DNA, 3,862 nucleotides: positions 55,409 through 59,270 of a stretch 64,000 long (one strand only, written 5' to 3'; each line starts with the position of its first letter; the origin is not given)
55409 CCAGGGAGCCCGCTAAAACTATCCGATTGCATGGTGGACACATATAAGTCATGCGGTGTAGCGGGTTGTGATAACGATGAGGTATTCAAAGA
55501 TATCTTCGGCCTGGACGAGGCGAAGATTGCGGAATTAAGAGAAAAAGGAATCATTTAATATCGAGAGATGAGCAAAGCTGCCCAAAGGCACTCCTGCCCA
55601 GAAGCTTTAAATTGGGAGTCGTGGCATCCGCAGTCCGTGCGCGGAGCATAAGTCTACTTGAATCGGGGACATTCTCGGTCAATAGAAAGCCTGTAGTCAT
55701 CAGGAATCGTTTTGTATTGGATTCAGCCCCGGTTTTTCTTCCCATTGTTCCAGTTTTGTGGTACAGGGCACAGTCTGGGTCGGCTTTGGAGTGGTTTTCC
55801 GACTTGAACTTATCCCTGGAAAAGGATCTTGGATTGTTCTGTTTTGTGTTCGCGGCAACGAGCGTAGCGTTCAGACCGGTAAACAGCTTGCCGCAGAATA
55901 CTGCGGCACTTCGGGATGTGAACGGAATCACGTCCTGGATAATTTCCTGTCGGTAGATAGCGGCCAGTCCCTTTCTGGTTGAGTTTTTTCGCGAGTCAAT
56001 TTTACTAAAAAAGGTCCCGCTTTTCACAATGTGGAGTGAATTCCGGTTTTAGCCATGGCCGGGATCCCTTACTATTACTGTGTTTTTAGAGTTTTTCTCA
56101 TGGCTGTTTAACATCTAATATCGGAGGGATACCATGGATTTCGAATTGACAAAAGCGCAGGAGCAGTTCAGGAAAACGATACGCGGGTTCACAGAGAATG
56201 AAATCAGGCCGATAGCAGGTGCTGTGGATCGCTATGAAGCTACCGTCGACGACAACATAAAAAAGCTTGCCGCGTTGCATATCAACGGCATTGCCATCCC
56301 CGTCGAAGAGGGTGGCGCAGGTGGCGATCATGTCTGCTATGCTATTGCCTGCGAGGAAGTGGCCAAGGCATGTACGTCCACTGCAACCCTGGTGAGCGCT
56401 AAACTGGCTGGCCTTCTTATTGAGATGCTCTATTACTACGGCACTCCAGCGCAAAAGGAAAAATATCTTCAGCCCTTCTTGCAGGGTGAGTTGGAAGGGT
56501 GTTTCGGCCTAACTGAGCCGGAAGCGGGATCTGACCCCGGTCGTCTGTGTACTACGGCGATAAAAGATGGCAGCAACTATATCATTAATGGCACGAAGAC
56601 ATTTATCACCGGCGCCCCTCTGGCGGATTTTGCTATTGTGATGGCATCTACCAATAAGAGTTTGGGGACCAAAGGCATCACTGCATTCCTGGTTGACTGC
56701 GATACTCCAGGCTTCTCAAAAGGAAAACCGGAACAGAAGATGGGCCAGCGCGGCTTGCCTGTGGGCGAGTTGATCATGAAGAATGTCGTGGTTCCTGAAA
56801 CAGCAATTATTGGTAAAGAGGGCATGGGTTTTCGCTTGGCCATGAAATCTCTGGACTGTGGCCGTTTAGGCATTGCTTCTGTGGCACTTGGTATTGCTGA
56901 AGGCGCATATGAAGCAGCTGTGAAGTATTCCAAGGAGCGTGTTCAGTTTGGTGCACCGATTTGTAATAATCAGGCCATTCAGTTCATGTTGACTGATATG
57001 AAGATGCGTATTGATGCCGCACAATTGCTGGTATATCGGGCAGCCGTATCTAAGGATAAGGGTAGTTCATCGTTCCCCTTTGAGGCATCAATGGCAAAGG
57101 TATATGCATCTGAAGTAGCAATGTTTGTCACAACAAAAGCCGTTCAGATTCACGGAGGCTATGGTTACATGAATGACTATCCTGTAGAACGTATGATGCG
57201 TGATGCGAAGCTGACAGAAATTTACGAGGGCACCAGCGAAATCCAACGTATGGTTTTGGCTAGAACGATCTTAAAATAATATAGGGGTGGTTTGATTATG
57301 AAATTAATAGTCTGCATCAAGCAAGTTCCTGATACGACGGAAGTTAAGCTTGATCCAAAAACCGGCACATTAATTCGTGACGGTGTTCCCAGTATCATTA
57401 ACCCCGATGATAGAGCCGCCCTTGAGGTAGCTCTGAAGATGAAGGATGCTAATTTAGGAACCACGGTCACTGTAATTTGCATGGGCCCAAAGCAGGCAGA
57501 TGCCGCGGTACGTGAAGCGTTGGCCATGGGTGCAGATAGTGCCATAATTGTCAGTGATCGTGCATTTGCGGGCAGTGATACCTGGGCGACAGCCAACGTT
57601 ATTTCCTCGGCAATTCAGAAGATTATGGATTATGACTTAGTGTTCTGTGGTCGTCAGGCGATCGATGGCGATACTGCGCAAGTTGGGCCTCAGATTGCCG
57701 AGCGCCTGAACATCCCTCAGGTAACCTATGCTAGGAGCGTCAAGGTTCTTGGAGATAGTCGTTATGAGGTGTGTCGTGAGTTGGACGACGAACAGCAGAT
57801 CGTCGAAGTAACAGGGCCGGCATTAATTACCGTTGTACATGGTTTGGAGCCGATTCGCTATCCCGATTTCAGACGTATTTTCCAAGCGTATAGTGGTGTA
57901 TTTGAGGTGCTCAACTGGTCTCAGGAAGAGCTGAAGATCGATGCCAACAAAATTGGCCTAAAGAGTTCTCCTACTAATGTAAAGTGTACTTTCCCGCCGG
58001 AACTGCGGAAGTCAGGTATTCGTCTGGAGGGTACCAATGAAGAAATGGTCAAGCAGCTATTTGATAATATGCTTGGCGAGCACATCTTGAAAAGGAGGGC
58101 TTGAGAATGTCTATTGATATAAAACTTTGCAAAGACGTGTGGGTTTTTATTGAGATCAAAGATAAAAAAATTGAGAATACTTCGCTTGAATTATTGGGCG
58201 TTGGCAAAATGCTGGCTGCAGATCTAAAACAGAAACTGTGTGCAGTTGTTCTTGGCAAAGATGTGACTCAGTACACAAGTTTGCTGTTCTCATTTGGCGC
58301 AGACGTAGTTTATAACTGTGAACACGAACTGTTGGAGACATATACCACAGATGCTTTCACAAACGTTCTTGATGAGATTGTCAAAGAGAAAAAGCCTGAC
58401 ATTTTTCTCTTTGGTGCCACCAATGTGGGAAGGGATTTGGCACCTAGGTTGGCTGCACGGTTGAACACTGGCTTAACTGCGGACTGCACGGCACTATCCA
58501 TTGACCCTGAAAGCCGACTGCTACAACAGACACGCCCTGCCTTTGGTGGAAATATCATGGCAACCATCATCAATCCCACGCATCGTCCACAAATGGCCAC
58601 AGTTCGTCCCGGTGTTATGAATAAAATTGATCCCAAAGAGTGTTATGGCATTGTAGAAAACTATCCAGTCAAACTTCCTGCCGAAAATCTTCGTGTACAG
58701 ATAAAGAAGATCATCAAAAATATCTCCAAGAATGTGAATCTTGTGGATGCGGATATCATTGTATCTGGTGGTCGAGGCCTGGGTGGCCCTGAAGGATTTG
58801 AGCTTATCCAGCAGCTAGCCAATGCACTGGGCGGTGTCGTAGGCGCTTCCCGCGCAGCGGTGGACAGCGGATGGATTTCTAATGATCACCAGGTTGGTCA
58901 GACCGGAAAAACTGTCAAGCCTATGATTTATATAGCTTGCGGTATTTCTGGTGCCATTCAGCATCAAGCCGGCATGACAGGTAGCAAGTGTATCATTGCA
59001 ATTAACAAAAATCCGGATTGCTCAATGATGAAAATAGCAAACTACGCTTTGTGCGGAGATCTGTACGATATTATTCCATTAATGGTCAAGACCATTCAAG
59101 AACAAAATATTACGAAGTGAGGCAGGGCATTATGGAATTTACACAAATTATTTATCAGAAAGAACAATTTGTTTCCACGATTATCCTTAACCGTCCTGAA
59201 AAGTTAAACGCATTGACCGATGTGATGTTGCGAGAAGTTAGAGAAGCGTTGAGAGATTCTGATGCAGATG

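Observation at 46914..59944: Uncharacterised CoA-dependent pathway: HAAT importer, ADA-family deaminase, type III CoA-transferase, Bcd-like dehydrogenase-EtfBA and two paralogous crotonases under a LacI regulator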

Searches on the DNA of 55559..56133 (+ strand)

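Call 66: search_dna_similar(query=window:55559-56133:+, collection=plasmids, mode=distant, max_evalue=0.001, max_rows=10)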
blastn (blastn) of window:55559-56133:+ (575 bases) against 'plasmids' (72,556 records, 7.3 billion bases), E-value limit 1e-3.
Records with a match: 1; places in all: 1; records where one place covers at least 80% of the query: 0.
Best place of each record, by identity: 60-80% 1.
By first word of the organism name: Subdoligranulum 1.
By predicted mobility (MOB-suite, as given by PLSDB): non-mobilizable 1.
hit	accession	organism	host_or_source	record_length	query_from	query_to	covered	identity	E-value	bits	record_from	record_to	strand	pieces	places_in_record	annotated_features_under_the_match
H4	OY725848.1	Subdoligranulum variabile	-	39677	370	547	31%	72.6%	3e-16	93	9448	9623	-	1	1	record has no annotation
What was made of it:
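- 55879..56081 (.): Copy 2 of the intergenic repeat. A weak relative lies in a Subdoligranulum variabile record (call 66).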

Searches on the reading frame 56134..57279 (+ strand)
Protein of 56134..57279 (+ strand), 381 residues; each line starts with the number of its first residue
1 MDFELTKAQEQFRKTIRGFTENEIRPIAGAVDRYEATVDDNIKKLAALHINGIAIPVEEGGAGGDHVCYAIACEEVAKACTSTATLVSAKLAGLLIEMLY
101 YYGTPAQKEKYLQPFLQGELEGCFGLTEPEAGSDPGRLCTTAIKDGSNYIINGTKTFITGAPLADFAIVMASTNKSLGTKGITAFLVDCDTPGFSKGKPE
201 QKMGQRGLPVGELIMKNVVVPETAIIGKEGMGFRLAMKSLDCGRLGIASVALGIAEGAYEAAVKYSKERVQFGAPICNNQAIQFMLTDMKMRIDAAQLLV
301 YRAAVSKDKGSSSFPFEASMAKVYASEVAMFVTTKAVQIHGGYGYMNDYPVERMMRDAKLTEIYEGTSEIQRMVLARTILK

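Call 4: search_protein_families(library=ncbifam, proteins=[window:56134-57279:+], max_evalue=0.00001)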
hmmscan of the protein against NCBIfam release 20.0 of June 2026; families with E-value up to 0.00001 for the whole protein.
window:56134-57279:+ (381 aa): 23 families
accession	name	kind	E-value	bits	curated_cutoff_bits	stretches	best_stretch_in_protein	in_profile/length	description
NF042972.1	AcrlCoAredClosAcrC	equivalog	1.2e-140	468.5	640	1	1-381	1-378/378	acryloyl-CoA reductase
NF043006.1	CyhCrbnylCoADH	equivalog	1.2e-94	317.4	650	1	13-380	12-376/380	cyclohexane-1-carbonyl-CoA dehydrogenase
NF042439.1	SulpropCoADesulf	equivalog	1.6e-86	290.4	600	1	15-380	3-371/379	3-sulfinopropanoyl-CoA desulfinase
NF045552.1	GlutCoADH_Des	equivalog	5.8e-83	279.2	470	1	1-377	1-377/387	glutaryl-CoA dehydrogenase Acd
NF058590.1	AcCoDHFadEBacil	equivalog_domain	6.5e-78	262.7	600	1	4-381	20-412/586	acyl-CoA dehydrogenase FadE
NF008997.0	PRK12341.1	equivalog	4.8e-73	246.4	537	1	1-381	1-378/382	acyl-CoA dehydrogenase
NF045652.1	ProlPCPDhRedW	equivalog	8.3e-73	245.4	650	1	10-379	5-373/376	L-prolyl-[peptidyl-carrier protein] dehydrogenase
NF053553.1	prodigi_MBC_PigA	equivalog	7.1e-68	229.5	500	1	1-379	1-379/381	prodigiosin MBC biosynthesis dehydrogenase PigA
NF002885.1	PRK03354.1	equivalog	1.1e-56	192.5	540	1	1-381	1-375/378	crotonobetainyl-CoA dehydrogenase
TIGR03207.1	cyc_hxne_CoA_dh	equivalog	1.5e-52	178.6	575.35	1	10-378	6-370/372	cyclohexanecarboxyl-CoA dehydrogenase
NF052270.1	Staph_DH_FadE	equivalog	2e-50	171.7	600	1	69-379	88-393/400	acyl-CoA dehydrogenase FadE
NF049984.1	Rv1679_FadE16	equivalog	8.9e-29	100.9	600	1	28-369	16-355/371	Rv1679 family acyl-CoA dehydrogenase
NF007000.1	PRK09463.1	subfamily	8e-28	97.2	600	1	11-346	42-399/726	acyl-CoA dehydrogenase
TIGR03203.1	pimD_small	equivalog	4.2e-27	95.2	652.7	1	43-360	44-357/378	pimeloyl-CoA dehydrogenase small subunit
NF009586.0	PRK13026.1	subfamily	8.5e-26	90.5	608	1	52-344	124-432/777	acyl-CoA dehydrogenase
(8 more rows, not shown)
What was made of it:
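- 56134..57279 (+): Short-chain acyl-CoA dehydrogenase / enoyl-CoA reductase, Bcd-like. AcrC scores 468.5 against a cut-off of 640 (call 4).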

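Call 5: search_protein_families(library=pfam, proteins=[window:56134-57279:+], max_evalue=0.00001)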
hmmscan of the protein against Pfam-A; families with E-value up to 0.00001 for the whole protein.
window:56134-57279:+ (381 aa): 4 families
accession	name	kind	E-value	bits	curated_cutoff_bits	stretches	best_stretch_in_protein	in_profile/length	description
PF00441.29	Acyl-CoA_dh_1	-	1.1e-52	178.7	22.4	1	230-379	1-149/150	Acyl-CoA dehydrogenase, C-terminal domain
PF08028.16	Acyl-CoA_dh_2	-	1.7e-27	96.8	22.7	1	245-368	1-133/134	Acyl-CoA dehydrogenase, C-terminal domain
PF02770.24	Acyl-CoA_dh_M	-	1.8e-27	95.7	33.3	1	123-218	1-97/97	Acyl-CoA dehydrogenase, middle domain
PF02771.21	Acyl-CoA_dh_N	-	2.8e-27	95.8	22.9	1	6-119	1-113/113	Acyl-CoA dehydrogenase, N-terminal domain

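Call 33: search_solved_structures(query=window:56134-57279:+, max_evalue=1e-60, show_alignments=1)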
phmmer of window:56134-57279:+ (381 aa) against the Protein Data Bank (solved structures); distinct sequences matched with E-value up to 1e-60: 38.
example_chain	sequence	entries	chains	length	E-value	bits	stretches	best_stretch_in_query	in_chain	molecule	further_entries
5ol2_C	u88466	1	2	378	1.4e-117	396.2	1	7-381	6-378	Acyl-CoA dehydrogenase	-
9w60_A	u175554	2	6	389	1.3e-104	353.5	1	1-381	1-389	Butyryl CoA dehydrogenase apo protein | Butyryl CoA Dehydrogenase with FAD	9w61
7y0a_A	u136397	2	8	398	1.5e-101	343.5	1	3-380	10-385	Short-chain specific acyl-CoA dehydrogenase, mitochondrial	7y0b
8sgs_A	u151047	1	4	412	1.7e-101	343.3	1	3-380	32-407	Short-chain specific acyl-CoA dehydrogenase, mitochondrial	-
2vig_A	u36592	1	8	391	9.3e-101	340.9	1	3-380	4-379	SHORT-CHAIN SPECIFIC ACYL-COA DEHYDROGENASE,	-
5lnx_A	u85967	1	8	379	2.1e-100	339.7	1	5-380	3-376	Acyl-CoA dehydrogenase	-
4l1f_A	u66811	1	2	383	3.8e-100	338.9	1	1-380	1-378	Acyl-CoA dehydrogenase domain protein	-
1buc_A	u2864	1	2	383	9.3e-100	337.6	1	1-380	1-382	BUTYRYL-COA DEHYDROGENASE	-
1jqi_A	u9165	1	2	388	1.1e-98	334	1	3-380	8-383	short chain acyl-CoA dehydrogenase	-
6fah_C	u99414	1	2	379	8.5e-97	327.9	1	9-381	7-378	Caffeyl-CoA reductase-Etf complex subunit CarC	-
4n5f_A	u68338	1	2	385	1.5e-92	313.9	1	2-378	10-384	Putative acyl-CoA dehydrogenase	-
7w0j_A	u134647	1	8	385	6.7e-92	311.7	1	5-381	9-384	Acyl-CoA dehydrogenase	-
8i4p_A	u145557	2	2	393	7.3e-92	311.6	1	5-381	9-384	Acyl-CoA dehydrogenase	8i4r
4m9a_A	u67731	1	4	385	1.6e-91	310.5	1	5-378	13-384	Acyl-CoA dehydrogenase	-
3pfd_A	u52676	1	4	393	2.7e-91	309.7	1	3-380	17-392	Acyl-CoA dehydrogenase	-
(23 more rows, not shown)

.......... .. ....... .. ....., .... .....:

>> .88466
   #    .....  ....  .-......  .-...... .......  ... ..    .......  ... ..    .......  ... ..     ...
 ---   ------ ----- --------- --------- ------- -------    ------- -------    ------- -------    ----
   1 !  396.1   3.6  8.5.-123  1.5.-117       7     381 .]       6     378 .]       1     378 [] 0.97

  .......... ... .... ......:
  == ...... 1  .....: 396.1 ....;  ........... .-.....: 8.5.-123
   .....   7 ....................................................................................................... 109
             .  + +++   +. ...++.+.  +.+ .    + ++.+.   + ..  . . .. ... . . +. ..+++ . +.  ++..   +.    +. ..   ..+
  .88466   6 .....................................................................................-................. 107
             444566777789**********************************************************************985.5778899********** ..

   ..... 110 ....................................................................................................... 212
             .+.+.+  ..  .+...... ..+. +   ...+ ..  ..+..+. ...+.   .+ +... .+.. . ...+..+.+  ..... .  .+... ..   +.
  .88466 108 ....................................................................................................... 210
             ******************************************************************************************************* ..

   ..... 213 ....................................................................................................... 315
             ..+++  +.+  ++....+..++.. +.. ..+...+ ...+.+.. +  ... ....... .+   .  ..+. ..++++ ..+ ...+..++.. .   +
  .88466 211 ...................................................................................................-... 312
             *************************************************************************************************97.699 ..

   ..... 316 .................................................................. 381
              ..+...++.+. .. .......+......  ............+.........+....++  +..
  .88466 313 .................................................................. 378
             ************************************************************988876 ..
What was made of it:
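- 56134..57279 (+): CarC scores 328 bits (call 33).
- Closest known: Caffeyl-CoA reductase CarCDE and acryloyl-CoA reductase AcrABC. Different: CarC scores 328 bits, below Bcd (call 33).
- The Bcd-like dehydrogenase points to a small aliphatic enoyl-CoA (call 33).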

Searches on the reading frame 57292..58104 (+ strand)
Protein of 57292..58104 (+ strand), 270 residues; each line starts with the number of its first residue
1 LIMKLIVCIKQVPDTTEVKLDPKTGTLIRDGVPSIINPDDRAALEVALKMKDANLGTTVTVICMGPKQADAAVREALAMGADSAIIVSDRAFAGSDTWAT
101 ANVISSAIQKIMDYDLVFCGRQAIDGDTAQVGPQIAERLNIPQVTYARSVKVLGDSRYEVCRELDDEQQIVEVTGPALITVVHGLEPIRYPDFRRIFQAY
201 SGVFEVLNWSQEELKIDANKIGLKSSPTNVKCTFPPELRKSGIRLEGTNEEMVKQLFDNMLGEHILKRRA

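Call 4: search_protein_families(library=ncbifam, proteins=[window:57292-58104:+], max_evalue=0.00001)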
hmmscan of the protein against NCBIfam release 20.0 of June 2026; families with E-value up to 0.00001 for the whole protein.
window:57292-58104:+ (270 aa): 5 families
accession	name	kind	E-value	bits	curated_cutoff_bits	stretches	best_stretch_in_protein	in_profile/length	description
NF040731.1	flavo_sub_EftB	exception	2.9e-103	344.8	445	1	4-266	1-260/260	electron transfer flavoprotein subunit beta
NF042971.1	AcrlCoAredClosAcrB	equivalog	2e-79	266.4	475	1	3-265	1-265/266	acryloyl-CoA reductase electron transfer subunit gamma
NF002888.0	PRK03359.1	subfamily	7.5e-29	100.9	219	1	3-259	1-251/256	putative electron transfer flavoprotein FixA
NF008998.0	PRK12342.1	equivalog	1.8e-24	86.5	338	1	3-260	1-249/254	electron transfer flavoprotein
TIGR04503.1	mft_etfB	hypoth_equivalog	3.1e-21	76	200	1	15-182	9-188/290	mycofactocin-associated electron transfer flavoprotein beta subunit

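Call 5: search_protein_families(library=pfam, proteins=[window:57292-58104:+], max_evalue=0.00001)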
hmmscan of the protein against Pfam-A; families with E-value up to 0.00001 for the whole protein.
window:57292-58104:+ (270 aa): 1 family
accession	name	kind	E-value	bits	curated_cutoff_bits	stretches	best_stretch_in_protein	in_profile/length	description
PF01012.27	ETF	-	2.3e-42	145.3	26.7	1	25-185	2-159/181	Electron transfer flavoprotein domain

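Call 34: search_solved_structures(query=window:57298-58104:+, max_evalue=1e-20, show_alignments=1)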
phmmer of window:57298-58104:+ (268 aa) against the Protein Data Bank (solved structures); distinct sequences matched with E-value up to 1e-20: 8.
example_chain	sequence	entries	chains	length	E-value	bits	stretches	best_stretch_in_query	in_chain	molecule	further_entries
5ol2_B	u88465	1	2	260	6.4e-77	261.7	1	1-241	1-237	Electron transfer flavoprotein small subunit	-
6fah_B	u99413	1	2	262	2e-73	250.2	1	1-263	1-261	Caffeyl-CoA reductase-Etf complex subunit CarD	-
4kpu_B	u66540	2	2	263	1.2e-56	195.3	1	1-238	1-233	Electron transfer flavoprotein alpha/beta-subunit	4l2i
7koe_A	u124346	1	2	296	2.4e-53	184.4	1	3-244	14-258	Electron transfer flavoprotein, beta subunit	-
7qh2_B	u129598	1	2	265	2.3e-52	181.2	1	2-255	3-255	Lactate dehydrogenase (NAD(+),ferredoxin) subunit LctB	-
1o94_C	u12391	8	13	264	1.2e-24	90.5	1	1-254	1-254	ELECTRON TRANSFER FLAVOPROTEIN BETA-SUBUNIT | ELECTRON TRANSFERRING FLAVOPROTEIN BETA-SUBUNIT | Electron transfer flavoprotein subunit beta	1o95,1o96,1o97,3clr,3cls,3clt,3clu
1efv_B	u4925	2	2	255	6.7e-23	84.7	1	2-254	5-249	ELECTRON TRANSFER FLAVOPROTEIN | Electron transfer flavoprotein beta-subunit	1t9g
2a1t_S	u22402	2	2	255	4.6e-22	82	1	2-254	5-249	Electron transfer flavoprotein beta-subunit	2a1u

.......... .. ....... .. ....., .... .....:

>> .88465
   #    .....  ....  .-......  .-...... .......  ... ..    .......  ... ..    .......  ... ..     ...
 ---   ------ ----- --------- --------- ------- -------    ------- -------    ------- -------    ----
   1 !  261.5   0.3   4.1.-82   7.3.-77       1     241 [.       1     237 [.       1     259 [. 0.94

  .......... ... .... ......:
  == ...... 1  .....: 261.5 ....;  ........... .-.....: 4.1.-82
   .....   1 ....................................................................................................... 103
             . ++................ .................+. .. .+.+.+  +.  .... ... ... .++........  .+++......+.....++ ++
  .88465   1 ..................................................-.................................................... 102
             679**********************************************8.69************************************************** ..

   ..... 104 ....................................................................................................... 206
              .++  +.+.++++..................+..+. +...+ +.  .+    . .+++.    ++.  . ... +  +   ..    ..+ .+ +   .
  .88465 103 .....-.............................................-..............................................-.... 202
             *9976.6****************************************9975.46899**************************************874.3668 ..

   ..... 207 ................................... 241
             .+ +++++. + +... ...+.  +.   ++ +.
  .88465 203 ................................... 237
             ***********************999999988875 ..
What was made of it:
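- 57298..59120 (+): EtfB (57298-58104) and EtfA (58107-59120), bifurcating type. Non-bifurcating Etfs score 82-90 bits (call 34).
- On Bifurcating (group 2) Etf: EtfB scores 181-262 bits against bifurcating structures and 82-90 bits against non-bifurcating ones (call 34).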

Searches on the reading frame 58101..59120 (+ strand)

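Call 4: search_protein_families(library=ncbifam, proteins=[window:58101-59120:+], max_evalue=0.00001)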
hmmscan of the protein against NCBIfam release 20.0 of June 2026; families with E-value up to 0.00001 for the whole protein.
window:58101-59120:+ (339 aa): 5 families
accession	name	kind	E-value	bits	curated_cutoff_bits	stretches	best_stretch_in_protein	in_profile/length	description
NF042970.1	AcrlCoAredClosAcrA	equivalog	2.4e-118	395.4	600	2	139-334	158-359/360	acryloyl-CoA reductase electron transfer subunit beta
NF038209.1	mft_etfA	equivalog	1.2e-42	146.3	240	1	48-327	27-297/303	mycofactocin-associated electron transfer flavoprotein alpha subunit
NF008884.0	PRK11916.1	equivalog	1.3e-36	126.5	528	1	12-331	6-309/312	electron transfer flavoprotein subunit alpha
NF051845.1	EtFlavAlphaProt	equivalog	1.5e-36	126.3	600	1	14-336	94-403/406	electron transfer flavoprotein subunit alpha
NF002889.0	PRK03363.1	equivalog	3.2e-28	99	549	1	42-331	27-310/313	electron transfer flavoprotein subunit alpha/FixB family protein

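Call 5: search_protein_families(library=pfam, proteins=[window:58101-59120:+], max_evalue=0.00001)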
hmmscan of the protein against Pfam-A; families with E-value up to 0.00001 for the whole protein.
window:58101-59120:+ (339 aa): 2 families
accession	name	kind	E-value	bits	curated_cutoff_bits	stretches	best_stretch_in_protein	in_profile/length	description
PF01012.27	ETF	-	2.1e-42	145.4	26.7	1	13-175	1-162/181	Electron transfer flavoprotein domain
PF00766.25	ETF_alpha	-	2.2e-36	124.1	27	1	213-292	1-80/81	Electron transfer flavoprotein FAD-binding domain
